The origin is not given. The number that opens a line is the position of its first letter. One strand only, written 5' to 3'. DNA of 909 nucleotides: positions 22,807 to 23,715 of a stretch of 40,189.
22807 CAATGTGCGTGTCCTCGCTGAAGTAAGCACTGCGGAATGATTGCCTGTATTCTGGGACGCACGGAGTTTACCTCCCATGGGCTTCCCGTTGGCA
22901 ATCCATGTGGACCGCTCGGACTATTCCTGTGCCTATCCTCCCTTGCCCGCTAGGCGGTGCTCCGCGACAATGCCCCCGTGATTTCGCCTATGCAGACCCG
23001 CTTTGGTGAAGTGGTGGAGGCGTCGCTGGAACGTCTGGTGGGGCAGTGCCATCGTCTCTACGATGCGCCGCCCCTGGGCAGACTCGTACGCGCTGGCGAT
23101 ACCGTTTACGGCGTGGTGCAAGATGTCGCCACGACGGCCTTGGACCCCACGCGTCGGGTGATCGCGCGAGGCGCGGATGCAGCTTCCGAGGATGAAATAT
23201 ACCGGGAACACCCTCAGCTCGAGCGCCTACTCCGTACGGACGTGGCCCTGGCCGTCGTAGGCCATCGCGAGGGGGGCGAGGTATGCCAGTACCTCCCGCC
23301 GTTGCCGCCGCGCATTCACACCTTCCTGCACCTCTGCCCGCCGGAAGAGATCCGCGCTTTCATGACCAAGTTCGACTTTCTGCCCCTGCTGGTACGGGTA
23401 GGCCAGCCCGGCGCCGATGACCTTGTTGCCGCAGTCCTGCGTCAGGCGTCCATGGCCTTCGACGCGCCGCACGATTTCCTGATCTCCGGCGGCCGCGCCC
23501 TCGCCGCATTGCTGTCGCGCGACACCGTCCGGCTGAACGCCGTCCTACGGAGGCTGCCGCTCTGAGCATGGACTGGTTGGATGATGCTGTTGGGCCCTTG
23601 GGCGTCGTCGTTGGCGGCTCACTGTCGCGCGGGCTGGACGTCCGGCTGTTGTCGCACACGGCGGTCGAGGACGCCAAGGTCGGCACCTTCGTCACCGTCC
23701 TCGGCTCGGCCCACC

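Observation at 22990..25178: Translationally coupled pair of a HAS-barrel-only protein and a HerA/DUF87 ATPase, with no NurA or other nuclease partner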

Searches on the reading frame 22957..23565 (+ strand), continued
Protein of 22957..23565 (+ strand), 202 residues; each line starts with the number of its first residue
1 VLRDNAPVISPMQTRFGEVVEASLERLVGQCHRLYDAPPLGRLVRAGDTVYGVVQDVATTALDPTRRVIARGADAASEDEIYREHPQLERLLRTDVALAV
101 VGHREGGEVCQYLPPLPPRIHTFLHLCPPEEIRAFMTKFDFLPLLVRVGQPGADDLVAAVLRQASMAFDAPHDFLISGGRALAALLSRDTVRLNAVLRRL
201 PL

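Call 48: find_homologous_proteins(query=A3, max_evalue=0.001)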
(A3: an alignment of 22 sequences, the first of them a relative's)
Query A3 (22 sequences) (189 aa, profile of the alignment): 625 proteins with E <= 0.001 among 5327 candidates; the best 120 are listed.
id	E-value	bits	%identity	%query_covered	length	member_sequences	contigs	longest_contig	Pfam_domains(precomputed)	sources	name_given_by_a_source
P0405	2.3e-72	261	42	99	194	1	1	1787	-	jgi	-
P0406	8.3e-72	259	42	99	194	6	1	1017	-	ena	-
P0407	1.1e-71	259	42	99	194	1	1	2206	-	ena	-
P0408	2.7e-71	257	43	98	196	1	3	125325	-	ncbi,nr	ncbi:MAG: hypothetical protein RMK18_02975 [Armatimonadota bacterium]|nr:hypothetical protein [Armat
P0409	1.1e-70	255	45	99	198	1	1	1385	-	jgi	jgi:hypothetical protein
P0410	1.4e-70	255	43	99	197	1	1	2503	-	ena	-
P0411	2.1e-70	254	45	99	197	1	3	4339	-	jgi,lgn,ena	-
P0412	6.1e-70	253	45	99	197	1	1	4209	-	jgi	-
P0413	6.3e-70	253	46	99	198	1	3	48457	-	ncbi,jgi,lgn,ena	-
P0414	9.0e-70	252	42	99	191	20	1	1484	-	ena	-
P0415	1.1e-69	252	45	99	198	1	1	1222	-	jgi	-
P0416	1.3e-69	252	45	99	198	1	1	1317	-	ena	-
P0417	1.4e-69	252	46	98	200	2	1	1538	-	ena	-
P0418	1.4e-69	252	43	98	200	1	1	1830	-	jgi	jgi:hypothetical protein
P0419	1.5e-69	252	44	99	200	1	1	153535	-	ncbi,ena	-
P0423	2.4e-69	251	39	98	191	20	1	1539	PF09378.17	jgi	-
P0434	7.8e-69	249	41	99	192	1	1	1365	PF09378.17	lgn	-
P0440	1.4e-68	248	42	99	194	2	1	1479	PF09378.17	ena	-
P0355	1.6e-67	245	100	100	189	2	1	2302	PF09378.17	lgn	-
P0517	4.0e-67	244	42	99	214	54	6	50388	-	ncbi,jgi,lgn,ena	ncbi:HAS-barrel domain-containing protein [Fervidibacter sacchari]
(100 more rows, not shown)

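Call 61: search_solved_structures(query=A3, max_evalue=10, show_alignments=2)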
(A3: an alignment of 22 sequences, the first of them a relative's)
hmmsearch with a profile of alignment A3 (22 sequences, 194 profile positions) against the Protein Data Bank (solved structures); distinct sequences matched with E-value up to 10: 2.
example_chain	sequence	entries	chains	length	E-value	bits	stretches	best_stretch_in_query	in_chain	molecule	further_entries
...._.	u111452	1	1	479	0.56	13.1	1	120-185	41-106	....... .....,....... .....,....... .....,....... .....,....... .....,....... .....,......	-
7ns3_9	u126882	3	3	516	0.6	13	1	120-185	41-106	Protein FYV10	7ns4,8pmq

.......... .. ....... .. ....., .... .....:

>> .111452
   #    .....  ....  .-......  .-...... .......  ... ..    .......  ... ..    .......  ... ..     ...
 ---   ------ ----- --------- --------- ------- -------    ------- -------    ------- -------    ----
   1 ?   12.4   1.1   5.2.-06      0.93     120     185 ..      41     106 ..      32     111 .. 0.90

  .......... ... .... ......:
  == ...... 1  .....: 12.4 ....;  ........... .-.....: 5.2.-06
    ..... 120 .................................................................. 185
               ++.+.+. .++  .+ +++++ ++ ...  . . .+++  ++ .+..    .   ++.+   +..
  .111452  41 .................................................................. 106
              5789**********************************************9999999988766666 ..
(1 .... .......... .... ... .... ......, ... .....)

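Call 62: search_protein_families(library=pfam, alignment_id=A3, max_evalue=0.01)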
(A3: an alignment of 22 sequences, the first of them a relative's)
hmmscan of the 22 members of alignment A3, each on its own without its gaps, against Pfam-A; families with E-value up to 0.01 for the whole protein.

A. member 1, P0355 (189 aa): 1 family
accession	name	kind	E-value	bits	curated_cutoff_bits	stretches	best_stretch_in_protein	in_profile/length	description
PF09378.16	HAS-barrel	-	2.7e-09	37.5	25.2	1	5-91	2-87/90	HAS barrel domain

B. families by the number of members that match (of 22 scanned): 1 family
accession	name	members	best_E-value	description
PF09378.16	HAS-barrel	9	2.7e-09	HAS barrel domain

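Call 66: find_encoding_contigs(protein=P0517, flank=8000, max_places=2)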
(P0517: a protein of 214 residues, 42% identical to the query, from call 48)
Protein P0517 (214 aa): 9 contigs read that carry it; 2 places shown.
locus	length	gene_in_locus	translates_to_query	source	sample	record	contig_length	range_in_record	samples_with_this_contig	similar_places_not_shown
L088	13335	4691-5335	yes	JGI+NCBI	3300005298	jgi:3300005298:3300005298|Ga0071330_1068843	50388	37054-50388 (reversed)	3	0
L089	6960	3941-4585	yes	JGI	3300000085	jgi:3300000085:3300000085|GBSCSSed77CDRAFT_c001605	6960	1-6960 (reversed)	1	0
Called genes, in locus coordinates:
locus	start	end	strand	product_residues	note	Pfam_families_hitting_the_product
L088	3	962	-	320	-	?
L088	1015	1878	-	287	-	-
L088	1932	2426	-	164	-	PF19335:HMBD (weak)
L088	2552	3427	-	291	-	PF00483:NTP_transferase, PF12804:NTP_transf_3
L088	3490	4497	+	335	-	PF01408:GFO_IDH_MocA, PF03807:F420_oxidored (weak), PF22725:GFO_IDH_MocA_C3, PF02894:GFO_IDH_MocA_C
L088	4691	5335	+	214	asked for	-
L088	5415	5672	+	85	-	-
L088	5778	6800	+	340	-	PF13428:TPR_14 (faint), PF07719:TPR_2 (faint), PF13174:TPR_6 (faint), PF14559:TPR_19 (faint), PF13414:TPR_11 (faint)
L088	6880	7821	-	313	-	-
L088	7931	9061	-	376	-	PF00999:Na_H_Exchanger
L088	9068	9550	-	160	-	PF25991:KhtT_N, PF02080:TrkA_C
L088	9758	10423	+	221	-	PF02777:Sod_Fe_C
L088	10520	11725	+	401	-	PF00557:Peptidase_M24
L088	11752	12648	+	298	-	PF01063:Aminotran_4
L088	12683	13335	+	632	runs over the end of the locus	PF00890:FAD_binding_2, PF01134:GIDA (weak), PF01266:DAO, PF07992:Pyr_redox_2 (weak), PF12831:FAD_oxidored, PF13450:NAD_binding_8, PF00754:F5_F8_type_C (faint), PF24135:DUF7402 (weak)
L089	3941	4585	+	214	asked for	-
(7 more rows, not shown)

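Call 67: find_encoding_contigs(protein=P0408, flank=8000, max_places=1)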
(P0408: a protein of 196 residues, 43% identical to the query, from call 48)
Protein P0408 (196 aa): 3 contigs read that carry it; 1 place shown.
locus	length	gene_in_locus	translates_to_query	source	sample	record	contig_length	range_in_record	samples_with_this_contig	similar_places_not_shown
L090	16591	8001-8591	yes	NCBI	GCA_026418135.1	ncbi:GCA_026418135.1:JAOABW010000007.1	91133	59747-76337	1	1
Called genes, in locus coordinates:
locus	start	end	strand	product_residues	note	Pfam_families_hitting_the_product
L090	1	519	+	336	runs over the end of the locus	PF01558:POR, PF00037:Fer4 (weak), PF12797:Fer4_2 (faint), PF12837:Fer4_6 (weak), PF13237:Fer4_10 (weak), PF14697:Fer4_21, PF12838:Fer4_7 (weak)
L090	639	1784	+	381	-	PF01855:POR_N, PF17147:PFOR_II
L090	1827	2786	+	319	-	PF02775:TPP_enzyme_C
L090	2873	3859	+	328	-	PF00582:Usp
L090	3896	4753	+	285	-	-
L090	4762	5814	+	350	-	-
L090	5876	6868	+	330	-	-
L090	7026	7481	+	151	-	-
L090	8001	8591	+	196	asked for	-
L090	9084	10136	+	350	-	PF02543:Carbam_trans_N (faint), PF00814:TsaD, PF22521:HypF_C_2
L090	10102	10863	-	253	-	PF00483:NTP_transferase, PF12804:NTP_transf_3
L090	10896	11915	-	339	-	PF00348:polyprenyl_synt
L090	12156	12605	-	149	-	PF00334:NDK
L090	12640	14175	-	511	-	PF00361:Proton_antipo_M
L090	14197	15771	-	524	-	PF00361:Proton_antipo_M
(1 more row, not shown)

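Call 72: search_protein_families(library=ncbifam, proteins=[L050:6249-7463:+], max_evalue=0.001)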
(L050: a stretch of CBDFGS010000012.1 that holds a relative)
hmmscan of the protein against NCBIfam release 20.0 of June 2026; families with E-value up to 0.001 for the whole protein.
L050:6249-7463:+ (404 aa): 0 families

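Call 86: find_encoding_contigs(protein=P0168, flank=6000, max_places=1)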
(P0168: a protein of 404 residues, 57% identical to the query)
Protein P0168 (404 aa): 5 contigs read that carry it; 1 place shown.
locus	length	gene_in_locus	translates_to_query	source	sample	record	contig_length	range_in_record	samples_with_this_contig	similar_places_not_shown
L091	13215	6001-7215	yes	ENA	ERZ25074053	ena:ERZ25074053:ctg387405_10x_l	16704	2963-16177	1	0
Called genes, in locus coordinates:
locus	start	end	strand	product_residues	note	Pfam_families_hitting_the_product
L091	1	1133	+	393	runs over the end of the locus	PF00291:PALP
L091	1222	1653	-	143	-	PF01850:PIN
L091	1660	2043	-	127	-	PF12728:HTH_17 (weak)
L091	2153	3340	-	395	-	PF00108:Thiolase_N, PF00109:ketoacyl-synt (weak), PF02803:Thiolase_C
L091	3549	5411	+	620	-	PF00009:GTP_EFTU, PF01926:MMR_HSR1 (weak), PF03144:GTP_EFTU_D2, PF25461:Beta-barrel_SelB, PF09106:WHD_2nd_SelB, PF09107:WHD_3rd_SelB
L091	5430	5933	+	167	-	-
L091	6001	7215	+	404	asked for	PF09376:NurA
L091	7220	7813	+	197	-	-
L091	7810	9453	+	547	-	PF01935:DUF87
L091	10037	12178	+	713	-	PF07693:KAP_NTPase, PF13191:AAA_16 (faint), PF13401:AAA_22 (weak)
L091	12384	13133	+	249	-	PF00702:Hydrolase, PF13419:HAD_2, PF13242:Hydrolase_like (weak)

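Call 87: find_encoding_contigs(protein=P0121, flank=6000, max_places=1)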
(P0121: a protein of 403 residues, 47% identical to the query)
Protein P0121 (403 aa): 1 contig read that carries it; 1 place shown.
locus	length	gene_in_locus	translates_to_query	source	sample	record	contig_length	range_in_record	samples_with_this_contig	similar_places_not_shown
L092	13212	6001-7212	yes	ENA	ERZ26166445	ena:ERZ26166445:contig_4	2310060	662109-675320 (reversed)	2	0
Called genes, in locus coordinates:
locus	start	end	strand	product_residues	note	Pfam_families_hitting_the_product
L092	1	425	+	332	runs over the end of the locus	PF00005:ABC_tran, PF13401:AAA_22 (faint), PF13304:AAA_21 (weak), PF08352:oligo_HPY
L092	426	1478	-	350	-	PF21694:DNA_pol3_delta_C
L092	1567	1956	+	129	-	-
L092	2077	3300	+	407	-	PF04055:Radical_SAM, PF06969:HemN_C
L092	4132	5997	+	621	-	PF00009:GTP_EFTU, PF01926:MMR_HSR1 (weak), PF03144:GTP_EFTU_D2, PF25461:Beta-barrel_SelB, PF09106:WHD_2nd_SelB, PF09107:WHD_3rd_SelB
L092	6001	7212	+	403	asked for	PF09376:NurA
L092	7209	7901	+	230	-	-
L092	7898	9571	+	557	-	PF09378:HAS-barrel (weak), PF01935:DUF87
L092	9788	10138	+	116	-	PF00903:Glyoxalase, PF18029:Glyoxalase_6 (weak)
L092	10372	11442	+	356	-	PF02812:ELFV_dehydrog_N, PF00208:ELFV_dehydrog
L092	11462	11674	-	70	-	PF09360:zf-CDGSH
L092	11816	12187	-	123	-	PF06262:Zincin_1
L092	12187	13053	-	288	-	PF01261:AP_endonuc_2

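Call 89: fold_search(model_id=the predicted structure, library=viral)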
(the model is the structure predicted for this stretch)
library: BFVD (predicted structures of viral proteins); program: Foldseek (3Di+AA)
matches with E <= 10: 320; with E <= 0.001: 0
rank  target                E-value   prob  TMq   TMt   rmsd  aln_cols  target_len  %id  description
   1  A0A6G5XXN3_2          6.6e-02  0.25  0.19  0.05  18.1       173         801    5  (no name in the UniProt tables at hand)
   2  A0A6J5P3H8            9.9e-02  0.33  0.25  0.16  15.6       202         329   10  Uncharacterized protein [uncultured Caudovirales phage]
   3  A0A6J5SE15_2          1.4e-01  0.08  0.14  0.03  18.8       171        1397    9  Helicase/UvrB, N-terminal [uncultured Caudovirales phage]
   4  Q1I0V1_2              1.6e-01  0.08  0.17  0.04  25.1       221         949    8  Uncharacterized protein VP1 [Micromonas pusilla reovirus (isolate Netherlands/2005)]
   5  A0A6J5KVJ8            2.0e-01  0.51  0.23  0.17  11.6       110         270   14  Uncharacterized protein [uncultured Caudovirales phage]
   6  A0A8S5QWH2            2.1e-01  0.82  0.26  0.37   5.5        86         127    9  Uncharacterized protein [Siphoviridae sp. ctr592]
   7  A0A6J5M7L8            2.4e-01  0.35  0.28  0.25  12.5       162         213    9  Uncharacterized protein [uncultured Caudovirales phage]
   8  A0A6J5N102            2.5e-01  0.21  0.24  0.22  15.1       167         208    8  Uncharacterized protein [uncultured Caudovirales phage]
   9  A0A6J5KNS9            3.0e-01  0.66  0.29  0.24   7.8       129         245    8  PASTA_pknB domain containing protein [uncultured Caudovirales phage]
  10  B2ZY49                3.1e-01  0.60  0.28  0.12   8.1       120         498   16  Phage tail collar domain protein [Ralstonia phage phiRSL1]
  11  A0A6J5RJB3            3.1e-01  0.41  0.23  0.04   6.2       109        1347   16  Pectinesterase, catalytic [uncultured Caudovirales phage]
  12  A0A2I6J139            3.1e-01  0.15  0.25  0.11  17.6       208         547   11  DNA polymerase [Vaccinia virus]
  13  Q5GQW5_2              4.4e-01  0.35  0.27  0.06   6.4       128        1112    9  Hypothetical-Protein / belonging to T4-LIKE GC: 830 [Synechococcus phage S-PM2]
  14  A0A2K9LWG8            5.3e-01  0.06  0.18  0.10  16.0       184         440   16  Putative capsid [uncultured virus]
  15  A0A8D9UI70            5.9e-01  0.10  0.20  0.23   7.0       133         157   10  (no name in the UniProt tables at hand)
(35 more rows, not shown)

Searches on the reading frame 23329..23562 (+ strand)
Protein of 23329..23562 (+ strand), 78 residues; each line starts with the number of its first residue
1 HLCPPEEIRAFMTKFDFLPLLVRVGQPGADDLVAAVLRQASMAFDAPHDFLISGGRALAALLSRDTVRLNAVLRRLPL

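Call 81: predict_structure(alignment_id=A6)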
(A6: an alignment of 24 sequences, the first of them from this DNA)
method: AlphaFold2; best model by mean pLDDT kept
length: 78 residues; sequences in the alignment: 24
mean_pLDDT: 92.3   pTM: 0.81
mean pLDDT of the five models: 92.3, 92.0, 91.9, 91.3, 90.8
residues with pLDDT >= 90: 65; 70-90: 12; 50-70: 1; < 50: 0
segments of 3 or more residues with pLDDT < 50: none
pLDDT, mean of each block of 10 residues (from residue 1): 91 94 80 95 96 97 93 93
secondary structure, 60 per line:
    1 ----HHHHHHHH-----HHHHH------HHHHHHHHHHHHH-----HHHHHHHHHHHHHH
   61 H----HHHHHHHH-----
elements in order: H5-12 H18-22 H29-41 H47-61 H66-73

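Call 83: fold_search(model_id=the predicted structure, library=pdb)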
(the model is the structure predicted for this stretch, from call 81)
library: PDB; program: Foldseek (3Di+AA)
matches with E <= 10: 23; with E <= 0.001: 0
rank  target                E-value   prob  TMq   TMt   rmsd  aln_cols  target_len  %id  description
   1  6z3m_C                3.9e+00  0.06  0.25  0.26  10.8        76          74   16  Repulsive Guidance Molecule B (RGMB) in complex with Growth Differentiation Factor 5 (GDF5) and Neogenin 1 (NEO1). (released 2020-07-01)
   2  6z3m_J                4.7e+00  0.06  0.25  0.27  10.8        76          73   16  Repulsive Guidance Molecule B (RGMB) in complex with Growth Differentiation Factor 5 (GDF5) and Neogenin 1 (NEO1). (released 2020-07-01)
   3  6z3j_C                4.7e+00  0.06  0.25  0.26  10.8        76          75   16  Repulsive Guidance Molecule B (RGMB) in complex with Growth Differentiation Factor 5 (GDF5) (crystal form 1) (released 2020-07-01)
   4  7qtw_A                5.2e+00  0.12  0.48  0.30  10.7        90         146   18  Kaposi sarcoma associated herpes virus(KSHV) encoded apoptosis inhibitor, KsBcl-2 in complex with Bid BH3 (released 2022-11-23)
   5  2db0_B                5.2e+00  0.12  0.44  0.19   4.8        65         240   17  Crystal structure of PH0542 (released 2006-06-14)
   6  9bax_D                5.2e+00  0.07  0.33  0.07  11.1        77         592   12  PI4KA complex bound to C-terminus of EFR3A (released 2024-11-27)
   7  7acl_A                6.2e+00  0.03  0.25  0.15  10.3        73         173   18  Crystal structure of E. coli HTH-type transcriptional regulator RcdA at 2.05 A resolution (released 2021-08-18)
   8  9mg8_B                6.6e+00  0.07  0.32  0.09   8.1        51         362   29  Crystal Structure of b-iTHR-110 (released 2025-12-17)
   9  6ifz_A                7.0e+00  0.12  0.48  0.07   8.4        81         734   14  Type III-A Csm complex, Cryo-EM structure of Csm-CTR2-ssDNA complex (released 2018-12-12)
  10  1w26_A                7.0e+00  0.06  0.39  0.08  11.8        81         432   14  Trigger Factor in Complex with the Ribosome forms a Molecular Cradle for Nascent Proteins (released 2004-09-02)
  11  6zpp                  7.0e+00  0.03  0.27  0.15  12.4        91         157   19  g7941: a virulence factor from Drechmaria coniospora (released 2022-01-19)
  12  5oqr_A                7.4e+00  0.07  0.38  0.06   4.6        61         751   13  Crystal structure of the S. pombe condensin Cnd3-Cnd2 subcomplex (released 2017-10-18)
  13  9a0j_F                8.3e+00  0.07  0.39  0.20   6.4        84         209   28  Deep learning enables the atomic structure determination of the Fanconi Anemia core complex from cryoEM (released 2020-09-15)
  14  6z3m_O                8.3e+00  0.03  0.24  0.25  10.7        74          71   16  Repulsive Guidance Molecule B (RGMB) in complex with Growth Differentiation Factor 5 (GDF5) and Neogenin 1 (NEO1). (released 2020-07-01)
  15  9cpf_C                8.8e+00  0.11  0.51  0.11   6.4        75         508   12  Structural basis of BAK sequestration by MCL-1 and consequences for apoptosis initiation (released 2025-06-04)
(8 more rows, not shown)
